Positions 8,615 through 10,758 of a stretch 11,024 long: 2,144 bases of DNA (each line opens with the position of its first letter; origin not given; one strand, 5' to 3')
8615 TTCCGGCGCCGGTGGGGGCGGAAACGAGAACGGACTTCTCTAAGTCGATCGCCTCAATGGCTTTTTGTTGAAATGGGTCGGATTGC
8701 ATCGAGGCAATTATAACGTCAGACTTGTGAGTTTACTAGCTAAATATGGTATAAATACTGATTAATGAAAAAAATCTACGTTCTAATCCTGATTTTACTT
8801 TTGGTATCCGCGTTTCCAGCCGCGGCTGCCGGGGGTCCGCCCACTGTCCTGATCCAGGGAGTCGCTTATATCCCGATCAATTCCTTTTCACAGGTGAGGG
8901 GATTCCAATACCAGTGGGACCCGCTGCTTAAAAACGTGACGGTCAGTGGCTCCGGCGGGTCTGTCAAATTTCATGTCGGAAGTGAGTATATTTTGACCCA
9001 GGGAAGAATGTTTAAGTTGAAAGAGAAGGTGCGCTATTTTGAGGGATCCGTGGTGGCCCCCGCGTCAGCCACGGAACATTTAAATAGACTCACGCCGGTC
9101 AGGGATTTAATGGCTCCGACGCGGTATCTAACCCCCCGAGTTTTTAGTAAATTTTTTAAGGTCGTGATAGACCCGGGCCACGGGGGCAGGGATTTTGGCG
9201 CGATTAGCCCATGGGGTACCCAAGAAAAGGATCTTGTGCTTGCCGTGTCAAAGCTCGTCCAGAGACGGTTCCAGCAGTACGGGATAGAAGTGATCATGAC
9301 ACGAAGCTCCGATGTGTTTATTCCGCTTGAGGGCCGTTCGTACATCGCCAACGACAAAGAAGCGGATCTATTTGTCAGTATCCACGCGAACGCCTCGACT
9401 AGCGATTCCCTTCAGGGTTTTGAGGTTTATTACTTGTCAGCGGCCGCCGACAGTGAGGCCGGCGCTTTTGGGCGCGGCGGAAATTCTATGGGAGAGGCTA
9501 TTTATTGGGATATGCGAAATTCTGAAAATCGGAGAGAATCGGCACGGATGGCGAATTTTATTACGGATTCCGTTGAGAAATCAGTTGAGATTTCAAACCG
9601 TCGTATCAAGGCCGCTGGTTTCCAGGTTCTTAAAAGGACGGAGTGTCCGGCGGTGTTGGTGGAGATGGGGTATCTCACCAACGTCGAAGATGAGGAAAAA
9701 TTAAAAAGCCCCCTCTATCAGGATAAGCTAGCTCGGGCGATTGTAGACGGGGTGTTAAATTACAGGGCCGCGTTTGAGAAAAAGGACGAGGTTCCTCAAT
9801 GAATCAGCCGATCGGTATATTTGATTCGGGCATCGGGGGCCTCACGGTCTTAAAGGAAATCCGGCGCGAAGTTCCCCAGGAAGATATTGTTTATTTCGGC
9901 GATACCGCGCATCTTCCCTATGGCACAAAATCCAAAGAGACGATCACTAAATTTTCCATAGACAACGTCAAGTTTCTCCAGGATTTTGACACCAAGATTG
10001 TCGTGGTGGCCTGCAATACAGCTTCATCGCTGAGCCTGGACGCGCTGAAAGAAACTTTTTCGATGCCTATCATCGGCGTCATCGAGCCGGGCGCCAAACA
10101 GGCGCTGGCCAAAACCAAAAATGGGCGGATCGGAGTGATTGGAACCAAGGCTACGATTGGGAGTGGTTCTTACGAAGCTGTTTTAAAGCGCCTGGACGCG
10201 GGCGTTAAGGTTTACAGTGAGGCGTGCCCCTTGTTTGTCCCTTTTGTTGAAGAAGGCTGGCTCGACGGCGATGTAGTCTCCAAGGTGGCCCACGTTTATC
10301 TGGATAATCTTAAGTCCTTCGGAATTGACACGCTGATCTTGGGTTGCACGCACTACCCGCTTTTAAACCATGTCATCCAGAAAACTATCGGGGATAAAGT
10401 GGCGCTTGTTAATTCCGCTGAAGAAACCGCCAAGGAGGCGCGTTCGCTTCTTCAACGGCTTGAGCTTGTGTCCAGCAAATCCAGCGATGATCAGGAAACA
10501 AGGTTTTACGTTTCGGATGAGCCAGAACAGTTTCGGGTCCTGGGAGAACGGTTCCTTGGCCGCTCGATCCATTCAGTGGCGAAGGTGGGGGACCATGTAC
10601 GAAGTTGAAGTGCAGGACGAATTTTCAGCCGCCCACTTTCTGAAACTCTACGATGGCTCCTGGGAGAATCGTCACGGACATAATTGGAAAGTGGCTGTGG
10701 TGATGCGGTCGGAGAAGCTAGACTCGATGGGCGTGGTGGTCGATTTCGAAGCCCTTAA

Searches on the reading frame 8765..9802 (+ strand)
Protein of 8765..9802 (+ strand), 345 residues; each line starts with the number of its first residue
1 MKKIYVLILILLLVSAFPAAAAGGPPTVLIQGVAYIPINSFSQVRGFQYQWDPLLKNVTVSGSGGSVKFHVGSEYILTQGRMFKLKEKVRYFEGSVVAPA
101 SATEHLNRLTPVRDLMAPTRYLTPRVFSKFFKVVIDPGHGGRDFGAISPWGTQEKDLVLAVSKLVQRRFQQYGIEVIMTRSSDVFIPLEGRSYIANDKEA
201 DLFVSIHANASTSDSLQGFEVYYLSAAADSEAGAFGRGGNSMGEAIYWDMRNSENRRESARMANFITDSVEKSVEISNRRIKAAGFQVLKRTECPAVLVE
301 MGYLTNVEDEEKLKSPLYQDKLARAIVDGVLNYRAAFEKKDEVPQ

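Call 9: search_protein_families(library=pfam, proteins=[window:8765-9802:+], max_evalue=0.01)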
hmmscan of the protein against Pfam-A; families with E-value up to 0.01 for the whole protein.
window:8765-9802:+ (345 aa): 2 families
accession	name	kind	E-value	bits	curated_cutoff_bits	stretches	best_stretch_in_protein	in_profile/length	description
PF01520.23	Amidase_3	-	5e-56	189.9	27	1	133-331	1-173/174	N-acetylmuramoyl-L-alanine amidase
PF07833.16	Cu_amine_oxidN1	-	2e-07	31.4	24.2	1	27-102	13-88/108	Copper amine oxidase N-terminal domain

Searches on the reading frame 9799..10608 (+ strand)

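Call 9: search_protein_families(library=pfam, proteins=[window:9799-10608:+], max_evalue=0.01)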
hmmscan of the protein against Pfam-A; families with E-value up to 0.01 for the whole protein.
window:9799-10608:+ (269 aa): 1 family
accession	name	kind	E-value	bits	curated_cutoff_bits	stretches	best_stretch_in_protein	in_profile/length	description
PF01177.27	Asp_Glu_race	-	1.2e-23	84.5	31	1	17-214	12-211/211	Asp/Glu/Hydantoin racemase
